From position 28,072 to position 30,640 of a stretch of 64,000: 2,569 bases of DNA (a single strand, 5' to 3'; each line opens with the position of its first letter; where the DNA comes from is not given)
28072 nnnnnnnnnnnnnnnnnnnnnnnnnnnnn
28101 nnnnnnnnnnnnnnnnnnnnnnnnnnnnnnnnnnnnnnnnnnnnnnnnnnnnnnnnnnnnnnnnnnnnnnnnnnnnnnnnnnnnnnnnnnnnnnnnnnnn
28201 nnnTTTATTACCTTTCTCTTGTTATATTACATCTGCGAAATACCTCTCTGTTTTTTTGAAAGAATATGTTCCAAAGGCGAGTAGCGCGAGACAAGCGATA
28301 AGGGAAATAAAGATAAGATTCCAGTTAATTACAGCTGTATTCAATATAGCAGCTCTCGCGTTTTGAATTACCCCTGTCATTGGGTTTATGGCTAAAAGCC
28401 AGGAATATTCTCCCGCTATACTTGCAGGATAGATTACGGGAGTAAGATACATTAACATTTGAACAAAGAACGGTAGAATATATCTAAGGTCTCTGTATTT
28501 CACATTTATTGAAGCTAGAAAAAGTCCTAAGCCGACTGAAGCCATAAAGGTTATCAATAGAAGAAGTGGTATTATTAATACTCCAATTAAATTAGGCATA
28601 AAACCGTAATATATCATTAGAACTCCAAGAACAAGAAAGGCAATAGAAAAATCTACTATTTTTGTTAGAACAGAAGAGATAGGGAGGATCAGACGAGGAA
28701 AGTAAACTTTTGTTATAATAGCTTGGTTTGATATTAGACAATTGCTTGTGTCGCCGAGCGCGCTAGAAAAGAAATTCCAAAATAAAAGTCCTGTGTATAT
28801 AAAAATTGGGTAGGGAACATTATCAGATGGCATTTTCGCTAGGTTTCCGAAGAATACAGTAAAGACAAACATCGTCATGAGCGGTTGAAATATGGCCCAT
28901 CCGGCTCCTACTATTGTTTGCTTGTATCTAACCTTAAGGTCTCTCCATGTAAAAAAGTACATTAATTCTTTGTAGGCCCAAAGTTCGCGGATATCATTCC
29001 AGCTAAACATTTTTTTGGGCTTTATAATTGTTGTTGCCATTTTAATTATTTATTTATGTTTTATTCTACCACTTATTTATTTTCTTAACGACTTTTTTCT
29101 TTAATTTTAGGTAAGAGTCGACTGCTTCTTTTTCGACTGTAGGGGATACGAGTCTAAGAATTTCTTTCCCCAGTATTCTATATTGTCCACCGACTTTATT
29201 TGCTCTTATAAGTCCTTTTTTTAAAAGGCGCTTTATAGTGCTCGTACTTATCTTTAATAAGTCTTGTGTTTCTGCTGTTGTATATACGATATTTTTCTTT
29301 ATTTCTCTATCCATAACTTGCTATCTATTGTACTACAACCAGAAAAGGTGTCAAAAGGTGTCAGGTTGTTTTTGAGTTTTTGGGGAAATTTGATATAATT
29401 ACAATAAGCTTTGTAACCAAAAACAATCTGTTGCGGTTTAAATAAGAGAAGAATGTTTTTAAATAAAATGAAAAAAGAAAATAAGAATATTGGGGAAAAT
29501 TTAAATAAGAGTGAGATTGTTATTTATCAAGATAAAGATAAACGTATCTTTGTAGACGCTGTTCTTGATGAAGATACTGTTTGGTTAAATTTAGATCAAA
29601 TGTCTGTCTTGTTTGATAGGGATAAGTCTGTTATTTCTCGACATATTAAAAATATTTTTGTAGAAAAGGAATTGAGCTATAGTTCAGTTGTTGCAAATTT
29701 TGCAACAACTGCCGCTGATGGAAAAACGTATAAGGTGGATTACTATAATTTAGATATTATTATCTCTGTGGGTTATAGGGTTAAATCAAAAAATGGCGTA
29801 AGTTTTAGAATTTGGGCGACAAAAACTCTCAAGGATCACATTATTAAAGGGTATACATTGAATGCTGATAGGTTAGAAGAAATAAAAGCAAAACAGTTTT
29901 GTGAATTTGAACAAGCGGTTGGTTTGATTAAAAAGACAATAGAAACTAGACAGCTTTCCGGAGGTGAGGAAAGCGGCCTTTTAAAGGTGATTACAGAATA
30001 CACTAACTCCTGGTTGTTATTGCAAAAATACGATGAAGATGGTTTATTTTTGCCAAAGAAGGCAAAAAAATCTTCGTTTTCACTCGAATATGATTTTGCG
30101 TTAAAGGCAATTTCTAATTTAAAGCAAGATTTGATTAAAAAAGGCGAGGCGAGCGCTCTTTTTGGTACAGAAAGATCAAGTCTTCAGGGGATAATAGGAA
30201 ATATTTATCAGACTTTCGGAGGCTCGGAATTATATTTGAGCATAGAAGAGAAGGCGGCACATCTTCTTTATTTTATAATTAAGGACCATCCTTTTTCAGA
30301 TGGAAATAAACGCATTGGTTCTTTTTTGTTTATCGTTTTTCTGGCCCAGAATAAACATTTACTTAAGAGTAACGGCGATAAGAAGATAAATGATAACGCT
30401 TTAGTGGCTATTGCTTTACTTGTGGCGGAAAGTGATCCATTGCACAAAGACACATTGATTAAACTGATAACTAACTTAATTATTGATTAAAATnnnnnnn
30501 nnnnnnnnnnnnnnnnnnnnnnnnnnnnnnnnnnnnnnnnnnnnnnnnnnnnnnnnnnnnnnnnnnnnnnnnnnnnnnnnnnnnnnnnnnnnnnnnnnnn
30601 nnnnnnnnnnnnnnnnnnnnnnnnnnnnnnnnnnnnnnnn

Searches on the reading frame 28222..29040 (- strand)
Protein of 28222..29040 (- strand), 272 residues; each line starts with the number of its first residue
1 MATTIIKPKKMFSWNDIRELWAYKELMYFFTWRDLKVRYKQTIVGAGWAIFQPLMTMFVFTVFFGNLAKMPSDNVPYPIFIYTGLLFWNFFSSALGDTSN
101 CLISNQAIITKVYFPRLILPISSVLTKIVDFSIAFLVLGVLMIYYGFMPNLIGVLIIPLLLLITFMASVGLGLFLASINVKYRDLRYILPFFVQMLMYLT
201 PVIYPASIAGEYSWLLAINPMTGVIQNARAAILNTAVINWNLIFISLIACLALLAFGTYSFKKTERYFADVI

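Call 3: search_protein_families(library=pfam, proteins=[window:28222-29040:-], max_evalue=0.01)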
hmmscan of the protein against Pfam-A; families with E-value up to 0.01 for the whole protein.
window:28222-29040:- (272 aa): 1 family
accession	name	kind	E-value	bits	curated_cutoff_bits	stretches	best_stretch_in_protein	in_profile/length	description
PF01061.29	ABC2_membrane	-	1.7e-17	64.1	26.9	1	28-232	4-210/211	ABC-2 type transporter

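Call 8: search_protein_families(library=ncbifam, proteins=[window:28222-29040:-], max_evalue=0.1)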
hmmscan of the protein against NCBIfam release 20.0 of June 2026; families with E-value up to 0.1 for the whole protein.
window:28222-29040:- (272 aa): 1 family
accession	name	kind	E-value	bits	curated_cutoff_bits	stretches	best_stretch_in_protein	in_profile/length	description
NF050109.1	galactan_ABC_perm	equivalog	1.4e-20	73.9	380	1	13-250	10-251/272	galactan export ABC transporter permease subunit Wzm/RfbD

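Call 37: find_related_loci(query=window:28222-29040:-, collection=metagenome_contigs, flank=5000)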
Query window:28222-29040:- (272 aa) in metagenome_contigs; peptide patterns used: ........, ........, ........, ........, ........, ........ (x = any residue, [..] = any of these).
380 stretches matched a pattern; 116 encode a relative of the query (tblastn E <= 1e-3); the best 80 are kept; 80 distinct loci.
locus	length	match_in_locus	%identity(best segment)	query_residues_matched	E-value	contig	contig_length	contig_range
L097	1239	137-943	74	4-272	2e-150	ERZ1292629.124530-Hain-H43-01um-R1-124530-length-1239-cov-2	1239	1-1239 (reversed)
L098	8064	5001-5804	72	5-272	4e-133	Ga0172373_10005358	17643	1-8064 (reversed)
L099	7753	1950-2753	72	5-272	4e-133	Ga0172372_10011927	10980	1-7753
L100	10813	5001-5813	72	2-272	3e-133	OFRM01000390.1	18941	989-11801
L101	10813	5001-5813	72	2-272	3e-133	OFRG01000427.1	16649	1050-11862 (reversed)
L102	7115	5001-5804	72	5-272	4e-133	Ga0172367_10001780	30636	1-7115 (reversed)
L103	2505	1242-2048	71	4-272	8e-140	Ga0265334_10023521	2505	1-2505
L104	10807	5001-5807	76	4-272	2e-132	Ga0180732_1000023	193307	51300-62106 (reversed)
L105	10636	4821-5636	75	1-272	2e-132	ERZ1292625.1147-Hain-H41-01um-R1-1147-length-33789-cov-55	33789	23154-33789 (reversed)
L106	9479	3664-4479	75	1-272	2e-132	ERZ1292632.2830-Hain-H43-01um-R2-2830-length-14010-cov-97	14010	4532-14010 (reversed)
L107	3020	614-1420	76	4-272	9e-138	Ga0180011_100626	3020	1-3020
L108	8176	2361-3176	75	1-272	3e-131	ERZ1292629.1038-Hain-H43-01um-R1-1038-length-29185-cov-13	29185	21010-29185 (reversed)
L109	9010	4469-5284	75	1-272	3e-131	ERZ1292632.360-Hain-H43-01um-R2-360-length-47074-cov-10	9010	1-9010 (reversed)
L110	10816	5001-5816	73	1-272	8e-131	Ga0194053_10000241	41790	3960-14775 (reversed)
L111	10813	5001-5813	70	2-272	3e-130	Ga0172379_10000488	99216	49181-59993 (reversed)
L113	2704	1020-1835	69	1-272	3e-136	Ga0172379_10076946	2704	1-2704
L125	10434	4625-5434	73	3-272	5e-128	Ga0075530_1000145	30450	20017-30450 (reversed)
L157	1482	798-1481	79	4-231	3e-134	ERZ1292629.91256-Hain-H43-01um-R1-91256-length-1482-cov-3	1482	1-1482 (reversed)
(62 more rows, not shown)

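Call 70: search_protein_families(library=pfam, proteins=[L157:248-637:+, L125:4005-4439:+, L105:5709-6137:+, L113:1897-2238:+], max_evalue=0.01)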
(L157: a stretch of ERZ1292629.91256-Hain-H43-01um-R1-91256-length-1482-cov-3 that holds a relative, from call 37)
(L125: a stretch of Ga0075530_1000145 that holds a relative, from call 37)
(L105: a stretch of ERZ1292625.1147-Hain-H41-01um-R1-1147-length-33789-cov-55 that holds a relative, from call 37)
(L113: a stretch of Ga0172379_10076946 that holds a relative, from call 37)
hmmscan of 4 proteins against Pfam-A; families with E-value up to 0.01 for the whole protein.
L157:248-637:+ (129 aa): 1 family
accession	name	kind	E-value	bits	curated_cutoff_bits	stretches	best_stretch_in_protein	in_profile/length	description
PF02452.23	PemK_toxin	-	3e-11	43.9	23.1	1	28-128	4-109/109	PemK-like, MazF-like toxin of type II toxin-antitoxin system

L125:4005-4439:+ (144 aa): 1 family
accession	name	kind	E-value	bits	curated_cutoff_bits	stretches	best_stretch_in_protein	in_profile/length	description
PF02452.23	PemK_toxin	-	1.5e-10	41.6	23.1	1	27-126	3-108/109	PemK-like, MazF-like toxin of type II toxin-antitoxin system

L105:5709-6137:+ (142 aa): 3 families
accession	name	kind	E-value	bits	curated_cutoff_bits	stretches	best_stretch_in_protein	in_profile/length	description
PF13366.12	PDDEXK_3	-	1.6e-22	80.5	22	1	17-120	2-112/117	PD-(D/E)XK nuclease superfamily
PF01930.23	Cas_Cas4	-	0.0013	19.2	22.7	1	41-101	32-90/160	Domain of unknown function DUF83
PF13588.12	HSDR_N_2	-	0.0057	17.2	25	1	47-113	16-88/110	Type I restriction enzyme R protein N terminus (HSDR_N)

L113:1897-2238:+ (113 aa): 1 family
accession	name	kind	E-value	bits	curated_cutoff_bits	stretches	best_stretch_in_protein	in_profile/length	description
PF05635.17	23S_rRNA_IVP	-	3.2e-35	121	33.8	1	4-106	1-106/106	23S rRNA-intervening sequence protein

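Call 84: find_homologous_proteins(query=L157:248-637:+, max_evalue=0.001)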
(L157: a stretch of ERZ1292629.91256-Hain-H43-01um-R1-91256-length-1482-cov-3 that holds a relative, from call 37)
Query L157:248-637:+ (129 aa): 863 proteins with E <= 0.001 among 868 candidates; the best 120 are listed.
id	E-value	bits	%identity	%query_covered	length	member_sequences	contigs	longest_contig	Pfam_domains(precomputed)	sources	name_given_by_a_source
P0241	7.8e-81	287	100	100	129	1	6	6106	PF02452.24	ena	-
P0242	2.3e-71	256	90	100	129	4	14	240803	PF02452.24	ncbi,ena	ncbi:MAG: type II toxin-antitoxin system PemK/MazF family toxin, partial [Patescibacteria group bact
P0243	1.5e-67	244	82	100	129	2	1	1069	PF02452.24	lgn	-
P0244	4.3e-66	239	82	100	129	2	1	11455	PF02452.24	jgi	-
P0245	1.6e-55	205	71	100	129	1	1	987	PF02452.24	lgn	-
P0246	6.6e-55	203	70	99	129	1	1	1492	PF02452.24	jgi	jgi:mRNA interferase MazF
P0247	2.5e-54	201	71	100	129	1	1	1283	PF02452.24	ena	-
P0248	3.7e-53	197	67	100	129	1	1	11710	PF02452.24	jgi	jgi:mRNA interferase MazF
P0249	4.4e-53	197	67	98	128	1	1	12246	PF02452.24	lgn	-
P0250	9.5e-53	196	67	99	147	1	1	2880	PF02452.24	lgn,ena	-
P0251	1.0e-52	196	67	100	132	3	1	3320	PF02452.24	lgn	-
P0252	3.5e-52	194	67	98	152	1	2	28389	PF02452.24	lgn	-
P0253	3.9e-52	194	66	99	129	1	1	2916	PF02452.24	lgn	-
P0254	7.7e-52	193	67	100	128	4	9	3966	PF02452.24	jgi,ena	-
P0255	1.2e-51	192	67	100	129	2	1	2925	PF02452.24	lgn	-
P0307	5.8e-45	171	60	100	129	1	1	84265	PF02452.24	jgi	jgi:mRNA interferase MazF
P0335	1.3e-42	163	55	98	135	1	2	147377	PF02452.24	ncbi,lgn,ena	-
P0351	2.5e-41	159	54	98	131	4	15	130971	PF02452.24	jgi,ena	-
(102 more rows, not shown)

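Call 85: find_encoding_contigs(protein=P0335, flank=2000, max_places=1)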
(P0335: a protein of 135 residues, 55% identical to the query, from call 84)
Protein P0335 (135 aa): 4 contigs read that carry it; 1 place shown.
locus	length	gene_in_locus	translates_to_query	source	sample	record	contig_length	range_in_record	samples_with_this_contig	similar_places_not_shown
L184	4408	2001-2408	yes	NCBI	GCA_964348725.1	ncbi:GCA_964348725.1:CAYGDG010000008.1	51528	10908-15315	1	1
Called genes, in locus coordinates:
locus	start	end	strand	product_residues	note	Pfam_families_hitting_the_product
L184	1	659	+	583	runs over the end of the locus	PF05157:MshEN, PF00437:T2SSE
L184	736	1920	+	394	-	-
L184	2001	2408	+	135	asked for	PF02452:PemK_toxin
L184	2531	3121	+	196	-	PF12917:YfbR-like, PF13023:HD_3, PF01966:HD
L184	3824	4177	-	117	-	-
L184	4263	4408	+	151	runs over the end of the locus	PF00072:Response_reg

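Call 86: find_encoding_contigs(protein=P0351, flank=2000, max_places=1)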
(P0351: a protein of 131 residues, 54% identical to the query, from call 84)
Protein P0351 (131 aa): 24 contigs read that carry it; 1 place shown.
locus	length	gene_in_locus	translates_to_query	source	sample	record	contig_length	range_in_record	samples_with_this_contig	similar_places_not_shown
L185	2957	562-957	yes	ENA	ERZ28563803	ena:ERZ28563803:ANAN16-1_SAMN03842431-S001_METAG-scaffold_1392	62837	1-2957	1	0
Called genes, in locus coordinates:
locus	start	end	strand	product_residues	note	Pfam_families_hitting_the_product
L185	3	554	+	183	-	?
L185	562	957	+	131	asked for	PF02452:PemK_toxin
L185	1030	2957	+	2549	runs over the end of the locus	PF13884:Peptidase_S74, PF16403:Bact_surface_Ig-like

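Call 87: find_encoding_contigs(protein=P0307, flank=2000, max_places=1)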
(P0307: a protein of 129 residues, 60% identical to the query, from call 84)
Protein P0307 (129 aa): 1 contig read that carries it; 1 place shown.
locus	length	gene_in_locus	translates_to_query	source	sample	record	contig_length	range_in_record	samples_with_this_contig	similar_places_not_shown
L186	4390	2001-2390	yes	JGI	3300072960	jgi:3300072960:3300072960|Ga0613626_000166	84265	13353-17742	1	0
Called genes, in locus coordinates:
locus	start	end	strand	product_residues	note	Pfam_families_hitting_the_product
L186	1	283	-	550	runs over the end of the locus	-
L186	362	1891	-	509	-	PF13177:DNA_pol3_delta2, PF13245:AAA_19 (weak), PF13604:AAA_30 (weak), PF00004:AAA, PF07728:AAA_5 (weak), PF13401:AAA_22, PF22608:DNAX_ATPase_lid (weak), PF12169:DNA_pol3_gamma3, +2 more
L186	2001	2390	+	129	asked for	PF02452:PemK_toxin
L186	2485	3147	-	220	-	PF04138:GtrA_DPMS_TM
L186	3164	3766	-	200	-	-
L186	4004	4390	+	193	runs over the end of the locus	-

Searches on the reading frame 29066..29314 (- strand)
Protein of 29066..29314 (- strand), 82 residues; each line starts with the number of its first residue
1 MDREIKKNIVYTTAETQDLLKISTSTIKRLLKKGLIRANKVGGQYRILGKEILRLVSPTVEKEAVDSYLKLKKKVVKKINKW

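Call 3: search_protein_families(library=pfam, proteins=[window:29066-29314:-], max_evalue=0.01)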
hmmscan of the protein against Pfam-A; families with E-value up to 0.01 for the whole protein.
window:29066-29314:- (82 aa): 2 families
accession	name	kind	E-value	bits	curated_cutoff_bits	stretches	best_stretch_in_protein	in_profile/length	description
PF12728.13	HTH_17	-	2.4e-11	44.2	27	1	10-55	1-46/51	Helix-turn-helix domain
PF00376.29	MerR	-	0.004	17.4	28.2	1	18-46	7-36/38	MerR family regulatory protein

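Call 8: search_protein_families(library=ncbifam, proteins=[window:29066-29314:-], max_evalue=0.1)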
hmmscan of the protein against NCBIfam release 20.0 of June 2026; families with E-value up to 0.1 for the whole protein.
window:29066-29314:- (82 aa): 5 families
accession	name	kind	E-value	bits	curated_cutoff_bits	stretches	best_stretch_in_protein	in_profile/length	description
NF040990.2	MamR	equivalog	1.3e-11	44.6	100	1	2-54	35-87/91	magnetosome protein MamR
TIGR01764.1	excise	domain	2.1e-08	34.4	28.8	1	11-47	2-38/49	excisionase family DNA-binding protein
NF047737.1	antiphage_MADS1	equivalog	0.0022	18.2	80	1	14-52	7-45/49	methylation-associated defense system helix-turn-helix domain-containing protein MAD1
TIGR00029.2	S20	equivalog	0.014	16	33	1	5-41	35-72/84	30S ribosomal protein S20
TIGR00083.1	ribF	equivalog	0.043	13.2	184.35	1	8-50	131-174/290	riboflavin biosynthesis protein RibF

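Call 9: search_protein_families(library=padloc, proteins=[window:29066-29314:-], max_evalue=0.1)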
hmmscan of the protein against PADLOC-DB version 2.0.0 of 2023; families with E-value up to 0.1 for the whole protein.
window:29066-29314:- (82 aa): 1 family
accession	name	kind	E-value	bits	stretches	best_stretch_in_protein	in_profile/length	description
PDLC04133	mad1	-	3e-05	22.3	1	11-56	6-51/60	mads_1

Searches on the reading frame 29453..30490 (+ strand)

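Call 3: search_protein_families(library=pfam, proteins=[window:29453-30490:+], max_evalue=0.01)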
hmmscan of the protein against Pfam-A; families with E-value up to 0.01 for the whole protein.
window:29453-30490:+ (345 aa): 2 families
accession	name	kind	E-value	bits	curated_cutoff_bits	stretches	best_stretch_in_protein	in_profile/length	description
PF13310.11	Virulence_RhuM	-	1.8e-24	86.9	33.7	1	78-148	1-73/252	Virulence protein RhuM family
PF02661.23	Fic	-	3.5e-12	47.4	24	1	218-297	5-93/93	Fic/DOC family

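Call 8: search_protein_families(library=ncbifam, proteins=[window:29453-30490:+], max_evalue=0.1)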
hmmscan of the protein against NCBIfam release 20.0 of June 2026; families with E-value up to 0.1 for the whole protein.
window:29453-30490:+ (345 aa): 1 family
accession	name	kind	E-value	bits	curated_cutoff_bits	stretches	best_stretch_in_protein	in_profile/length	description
TIGR01550.1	DOC_P1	subfamily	5.3e-09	36.3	38.65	1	263-321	50-106/122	type II toxin-antitoxin system death-on-curing family toxin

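Call 9: search_protein_families(library=padloc, proteins=[window:29453-30490:+], max_evalue=0.1)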
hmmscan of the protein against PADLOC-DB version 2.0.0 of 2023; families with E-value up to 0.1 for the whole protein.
window:29453-30490:+ (345 aa): 42 families (the best 25 are shown)
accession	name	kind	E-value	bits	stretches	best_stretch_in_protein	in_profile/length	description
PDLC04965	PDC-S23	-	1.8e-126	419.9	1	19-343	4-323/327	-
PDLC04964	PDC-S23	-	3.1e-125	415.8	1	18-344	2-328/331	-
PDLC04963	PDC-S23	-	1.3e-116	387.4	1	21-344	3-308/312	-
PDLC04854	PDC-S05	-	4.6e-70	233.6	1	18-225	2-207/212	-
PDLC04848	PDC-S05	-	1.7e-67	226.1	2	20-236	3-216/291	-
PDLC04858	PDC-S05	-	1e-56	188.5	1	19-148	4-133/138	-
PDLC04874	PDC-S05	-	1.3e-56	188.7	1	20-149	6-133/165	-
PDLC04843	PDC-S05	-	1.6e-55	186.6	1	18-145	4-131/330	-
PDLC04872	PDC-S05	-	5.3e-52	173.6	1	19-161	4-145/152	-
PDLC04870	PDC-S05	-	4.4e-50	168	1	16-158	5-147/214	-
PDLC04879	PDC-S05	-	1.8e-48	163.4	1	18-146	3-131/285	-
PDLC04876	PDC-S05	-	2.1e-48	162.4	1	15-161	5-152/174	-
PDLC04853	PDC-S05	-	8.5e-48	161.2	1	18-151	4-141/336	-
PDLC04851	PDC-S05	-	2.9e-46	156.1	1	15-155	5-148/342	-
PDLC04852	PDC-S05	-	7.3e-45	151.4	1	11-148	6-144/346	-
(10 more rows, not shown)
